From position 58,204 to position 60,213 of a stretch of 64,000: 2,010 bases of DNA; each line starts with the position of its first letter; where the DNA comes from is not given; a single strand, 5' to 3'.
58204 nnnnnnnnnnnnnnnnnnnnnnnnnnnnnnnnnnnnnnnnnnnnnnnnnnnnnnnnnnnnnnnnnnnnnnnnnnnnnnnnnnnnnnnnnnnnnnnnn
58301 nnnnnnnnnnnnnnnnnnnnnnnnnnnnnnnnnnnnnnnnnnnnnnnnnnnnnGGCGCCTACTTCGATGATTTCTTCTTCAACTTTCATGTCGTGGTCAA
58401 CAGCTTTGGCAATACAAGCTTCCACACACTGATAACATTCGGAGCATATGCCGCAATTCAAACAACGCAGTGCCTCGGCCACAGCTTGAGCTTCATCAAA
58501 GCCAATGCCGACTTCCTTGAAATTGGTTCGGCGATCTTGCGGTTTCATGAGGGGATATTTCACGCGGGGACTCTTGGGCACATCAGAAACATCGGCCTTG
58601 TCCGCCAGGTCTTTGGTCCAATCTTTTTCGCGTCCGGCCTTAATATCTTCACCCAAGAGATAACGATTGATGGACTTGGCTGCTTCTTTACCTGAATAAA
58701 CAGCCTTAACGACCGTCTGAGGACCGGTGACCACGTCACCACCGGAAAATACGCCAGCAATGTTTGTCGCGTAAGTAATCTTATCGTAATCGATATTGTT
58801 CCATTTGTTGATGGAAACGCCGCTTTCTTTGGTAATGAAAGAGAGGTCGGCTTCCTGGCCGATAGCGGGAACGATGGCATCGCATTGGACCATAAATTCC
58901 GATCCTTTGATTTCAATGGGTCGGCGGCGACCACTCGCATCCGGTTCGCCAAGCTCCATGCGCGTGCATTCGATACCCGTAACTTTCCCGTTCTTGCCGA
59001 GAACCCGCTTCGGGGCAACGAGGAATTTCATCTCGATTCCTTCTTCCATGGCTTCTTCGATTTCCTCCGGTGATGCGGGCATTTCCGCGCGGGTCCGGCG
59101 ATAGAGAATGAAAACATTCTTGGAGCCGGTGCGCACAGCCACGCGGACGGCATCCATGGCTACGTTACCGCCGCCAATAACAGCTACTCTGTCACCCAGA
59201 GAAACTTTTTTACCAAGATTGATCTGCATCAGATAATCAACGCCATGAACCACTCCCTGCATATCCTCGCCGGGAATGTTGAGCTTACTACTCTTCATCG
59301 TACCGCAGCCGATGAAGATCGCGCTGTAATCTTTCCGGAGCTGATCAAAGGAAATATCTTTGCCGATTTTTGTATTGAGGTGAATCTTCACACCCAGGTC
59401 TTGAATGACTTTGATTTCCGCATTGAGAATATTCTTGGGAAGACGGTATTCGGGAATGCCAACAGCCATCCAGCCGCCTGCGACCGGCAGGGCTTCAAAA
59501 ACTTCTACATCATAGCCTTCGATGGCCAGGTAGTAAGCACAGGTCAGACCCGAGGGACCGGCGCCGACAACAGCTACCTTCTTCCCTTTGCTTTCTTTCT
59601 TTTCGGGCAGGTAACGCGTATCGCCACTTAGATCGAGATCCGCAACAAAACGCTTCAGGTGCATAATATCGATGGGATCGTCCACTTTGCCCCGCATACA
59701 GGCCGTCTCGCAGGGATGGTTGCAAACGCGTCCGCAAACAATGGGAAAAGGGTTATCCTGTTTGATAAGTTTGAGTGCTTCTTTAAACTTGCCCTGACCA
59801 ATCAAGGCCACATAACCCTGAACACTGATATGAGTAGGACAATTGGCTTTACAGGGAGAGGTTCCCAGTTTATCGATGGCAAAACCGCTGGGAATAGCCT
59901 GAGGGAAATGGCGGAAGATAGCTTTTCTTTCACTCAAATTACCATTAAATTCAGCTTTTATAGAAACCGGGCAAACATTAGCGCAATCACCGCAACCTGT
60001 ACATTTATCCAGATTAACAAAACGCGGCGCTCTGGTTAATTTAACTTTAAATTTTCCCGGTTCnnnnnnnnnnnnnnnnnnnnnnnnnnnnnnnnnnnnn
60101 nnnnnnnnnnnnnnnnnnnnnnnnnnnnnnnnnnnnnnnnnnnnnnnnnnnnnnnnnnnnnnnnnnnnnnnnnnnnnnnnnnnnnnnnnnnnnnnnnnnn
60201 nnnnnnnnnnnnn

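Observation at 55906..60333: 1475-aa HdrL-type fusion: an NfnB/GltD module inserted into one HdrA module, followed by a second full HdrA module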

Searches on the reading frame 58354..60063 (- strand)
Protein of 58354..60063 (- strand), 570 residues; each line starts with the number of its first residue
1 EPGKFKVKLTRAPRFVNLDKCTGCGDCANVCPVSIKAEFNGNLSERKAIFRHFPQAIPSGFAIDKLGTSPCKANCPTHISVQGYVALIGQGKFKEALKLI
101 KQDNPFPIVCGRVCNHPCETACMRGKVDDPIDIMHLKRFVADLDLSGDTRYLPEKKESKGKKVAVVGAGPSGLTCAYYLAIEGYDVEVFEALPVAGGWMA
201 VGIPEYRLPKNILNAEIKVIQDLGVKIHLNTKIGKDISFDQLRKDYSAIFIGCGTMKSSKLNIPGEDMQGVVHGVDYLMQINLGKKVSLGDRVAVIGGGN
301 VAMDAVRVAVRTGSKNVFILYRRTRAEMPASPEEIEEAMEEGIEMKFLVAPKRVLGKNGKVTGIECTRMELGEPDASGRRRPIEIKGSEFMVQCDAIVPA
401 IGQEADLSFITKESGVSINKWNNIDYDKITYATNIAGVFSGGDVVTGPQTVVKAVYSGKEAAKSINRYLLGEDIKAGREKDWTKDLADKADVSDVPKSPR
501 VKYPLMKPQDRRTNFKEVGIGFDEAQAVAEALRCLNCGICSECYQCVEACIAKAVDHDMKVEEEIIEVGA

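Call 31: search_solved_structures(query=window:58354-60063:-, max_evalue=1e-30, show_alignments=3)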
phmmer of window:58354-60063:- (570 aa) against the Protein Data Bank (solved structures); distinct sequences matched with E-value up to 1e-30: 12.
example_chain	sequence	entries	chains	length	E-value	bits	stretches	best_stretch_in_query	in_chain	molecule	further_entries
9bov_A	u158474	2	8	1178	2.4e-146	491.5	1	69-547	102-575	Molybdopterin oxidoreductase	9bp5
9n5u_A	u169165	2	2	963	7.2e-136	456.9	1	69-476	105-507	NfnA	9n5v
8oh5_C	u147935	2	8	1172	2.7e-131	441.8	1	69-563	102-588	Formate dehydrogenase-O, major subunit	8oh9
4ylf_B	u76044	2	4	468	1.1e-109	370.5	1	68-472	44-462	Dihydropyrimidine dehydrogenase subunit A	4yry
5jca_L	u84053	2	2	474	5e-105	355.1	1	69-471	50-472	NADH-dependent Ferredoxin:NADP Oxidoreductase (NfnI) subunit alpha | NADH-dependent Ferredoxin:NADP Oxidoreductase subunit alpha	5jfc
5vj7_A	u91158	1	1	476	5.8e-86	292.1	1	69-470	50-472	Oxidoreductase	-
6s6s_G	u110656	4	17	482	2.3e-76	260.4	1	69-469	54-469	Glutamate synthase [NADPH] small chain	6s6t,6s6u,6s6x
2vdc_G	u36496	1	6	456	2.7e-76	260.2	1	65-469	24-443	GLUTAMATE SYNTHASE [NADPH] SMALL CHAIN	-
7mfm_I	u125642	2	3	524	4.7e-55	190.1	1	73-477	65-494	Glutamate synthase (NADPH) small chain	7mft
7m31_A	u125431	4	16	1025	1.8e-50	175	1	65-471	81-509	Dihydropyrimidine dehydrogenase [NADP(+)]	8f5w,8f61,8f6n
1gt8_A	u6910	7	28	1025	1.8e-50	175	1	65-471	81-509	DIHYDROPYRIMIDINE DEHYDROGENASE | Dihydropyrimidine dehydrogenase [NADP(+)]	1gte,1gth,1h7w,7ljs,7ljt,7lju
1h7x_A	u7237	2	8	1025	1.8e-50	175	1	65-471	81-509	DIHYDROPYRIMIDINE DEHYDROGENASE | Dihydropyrimidine dehydrogenase [NADP(+)]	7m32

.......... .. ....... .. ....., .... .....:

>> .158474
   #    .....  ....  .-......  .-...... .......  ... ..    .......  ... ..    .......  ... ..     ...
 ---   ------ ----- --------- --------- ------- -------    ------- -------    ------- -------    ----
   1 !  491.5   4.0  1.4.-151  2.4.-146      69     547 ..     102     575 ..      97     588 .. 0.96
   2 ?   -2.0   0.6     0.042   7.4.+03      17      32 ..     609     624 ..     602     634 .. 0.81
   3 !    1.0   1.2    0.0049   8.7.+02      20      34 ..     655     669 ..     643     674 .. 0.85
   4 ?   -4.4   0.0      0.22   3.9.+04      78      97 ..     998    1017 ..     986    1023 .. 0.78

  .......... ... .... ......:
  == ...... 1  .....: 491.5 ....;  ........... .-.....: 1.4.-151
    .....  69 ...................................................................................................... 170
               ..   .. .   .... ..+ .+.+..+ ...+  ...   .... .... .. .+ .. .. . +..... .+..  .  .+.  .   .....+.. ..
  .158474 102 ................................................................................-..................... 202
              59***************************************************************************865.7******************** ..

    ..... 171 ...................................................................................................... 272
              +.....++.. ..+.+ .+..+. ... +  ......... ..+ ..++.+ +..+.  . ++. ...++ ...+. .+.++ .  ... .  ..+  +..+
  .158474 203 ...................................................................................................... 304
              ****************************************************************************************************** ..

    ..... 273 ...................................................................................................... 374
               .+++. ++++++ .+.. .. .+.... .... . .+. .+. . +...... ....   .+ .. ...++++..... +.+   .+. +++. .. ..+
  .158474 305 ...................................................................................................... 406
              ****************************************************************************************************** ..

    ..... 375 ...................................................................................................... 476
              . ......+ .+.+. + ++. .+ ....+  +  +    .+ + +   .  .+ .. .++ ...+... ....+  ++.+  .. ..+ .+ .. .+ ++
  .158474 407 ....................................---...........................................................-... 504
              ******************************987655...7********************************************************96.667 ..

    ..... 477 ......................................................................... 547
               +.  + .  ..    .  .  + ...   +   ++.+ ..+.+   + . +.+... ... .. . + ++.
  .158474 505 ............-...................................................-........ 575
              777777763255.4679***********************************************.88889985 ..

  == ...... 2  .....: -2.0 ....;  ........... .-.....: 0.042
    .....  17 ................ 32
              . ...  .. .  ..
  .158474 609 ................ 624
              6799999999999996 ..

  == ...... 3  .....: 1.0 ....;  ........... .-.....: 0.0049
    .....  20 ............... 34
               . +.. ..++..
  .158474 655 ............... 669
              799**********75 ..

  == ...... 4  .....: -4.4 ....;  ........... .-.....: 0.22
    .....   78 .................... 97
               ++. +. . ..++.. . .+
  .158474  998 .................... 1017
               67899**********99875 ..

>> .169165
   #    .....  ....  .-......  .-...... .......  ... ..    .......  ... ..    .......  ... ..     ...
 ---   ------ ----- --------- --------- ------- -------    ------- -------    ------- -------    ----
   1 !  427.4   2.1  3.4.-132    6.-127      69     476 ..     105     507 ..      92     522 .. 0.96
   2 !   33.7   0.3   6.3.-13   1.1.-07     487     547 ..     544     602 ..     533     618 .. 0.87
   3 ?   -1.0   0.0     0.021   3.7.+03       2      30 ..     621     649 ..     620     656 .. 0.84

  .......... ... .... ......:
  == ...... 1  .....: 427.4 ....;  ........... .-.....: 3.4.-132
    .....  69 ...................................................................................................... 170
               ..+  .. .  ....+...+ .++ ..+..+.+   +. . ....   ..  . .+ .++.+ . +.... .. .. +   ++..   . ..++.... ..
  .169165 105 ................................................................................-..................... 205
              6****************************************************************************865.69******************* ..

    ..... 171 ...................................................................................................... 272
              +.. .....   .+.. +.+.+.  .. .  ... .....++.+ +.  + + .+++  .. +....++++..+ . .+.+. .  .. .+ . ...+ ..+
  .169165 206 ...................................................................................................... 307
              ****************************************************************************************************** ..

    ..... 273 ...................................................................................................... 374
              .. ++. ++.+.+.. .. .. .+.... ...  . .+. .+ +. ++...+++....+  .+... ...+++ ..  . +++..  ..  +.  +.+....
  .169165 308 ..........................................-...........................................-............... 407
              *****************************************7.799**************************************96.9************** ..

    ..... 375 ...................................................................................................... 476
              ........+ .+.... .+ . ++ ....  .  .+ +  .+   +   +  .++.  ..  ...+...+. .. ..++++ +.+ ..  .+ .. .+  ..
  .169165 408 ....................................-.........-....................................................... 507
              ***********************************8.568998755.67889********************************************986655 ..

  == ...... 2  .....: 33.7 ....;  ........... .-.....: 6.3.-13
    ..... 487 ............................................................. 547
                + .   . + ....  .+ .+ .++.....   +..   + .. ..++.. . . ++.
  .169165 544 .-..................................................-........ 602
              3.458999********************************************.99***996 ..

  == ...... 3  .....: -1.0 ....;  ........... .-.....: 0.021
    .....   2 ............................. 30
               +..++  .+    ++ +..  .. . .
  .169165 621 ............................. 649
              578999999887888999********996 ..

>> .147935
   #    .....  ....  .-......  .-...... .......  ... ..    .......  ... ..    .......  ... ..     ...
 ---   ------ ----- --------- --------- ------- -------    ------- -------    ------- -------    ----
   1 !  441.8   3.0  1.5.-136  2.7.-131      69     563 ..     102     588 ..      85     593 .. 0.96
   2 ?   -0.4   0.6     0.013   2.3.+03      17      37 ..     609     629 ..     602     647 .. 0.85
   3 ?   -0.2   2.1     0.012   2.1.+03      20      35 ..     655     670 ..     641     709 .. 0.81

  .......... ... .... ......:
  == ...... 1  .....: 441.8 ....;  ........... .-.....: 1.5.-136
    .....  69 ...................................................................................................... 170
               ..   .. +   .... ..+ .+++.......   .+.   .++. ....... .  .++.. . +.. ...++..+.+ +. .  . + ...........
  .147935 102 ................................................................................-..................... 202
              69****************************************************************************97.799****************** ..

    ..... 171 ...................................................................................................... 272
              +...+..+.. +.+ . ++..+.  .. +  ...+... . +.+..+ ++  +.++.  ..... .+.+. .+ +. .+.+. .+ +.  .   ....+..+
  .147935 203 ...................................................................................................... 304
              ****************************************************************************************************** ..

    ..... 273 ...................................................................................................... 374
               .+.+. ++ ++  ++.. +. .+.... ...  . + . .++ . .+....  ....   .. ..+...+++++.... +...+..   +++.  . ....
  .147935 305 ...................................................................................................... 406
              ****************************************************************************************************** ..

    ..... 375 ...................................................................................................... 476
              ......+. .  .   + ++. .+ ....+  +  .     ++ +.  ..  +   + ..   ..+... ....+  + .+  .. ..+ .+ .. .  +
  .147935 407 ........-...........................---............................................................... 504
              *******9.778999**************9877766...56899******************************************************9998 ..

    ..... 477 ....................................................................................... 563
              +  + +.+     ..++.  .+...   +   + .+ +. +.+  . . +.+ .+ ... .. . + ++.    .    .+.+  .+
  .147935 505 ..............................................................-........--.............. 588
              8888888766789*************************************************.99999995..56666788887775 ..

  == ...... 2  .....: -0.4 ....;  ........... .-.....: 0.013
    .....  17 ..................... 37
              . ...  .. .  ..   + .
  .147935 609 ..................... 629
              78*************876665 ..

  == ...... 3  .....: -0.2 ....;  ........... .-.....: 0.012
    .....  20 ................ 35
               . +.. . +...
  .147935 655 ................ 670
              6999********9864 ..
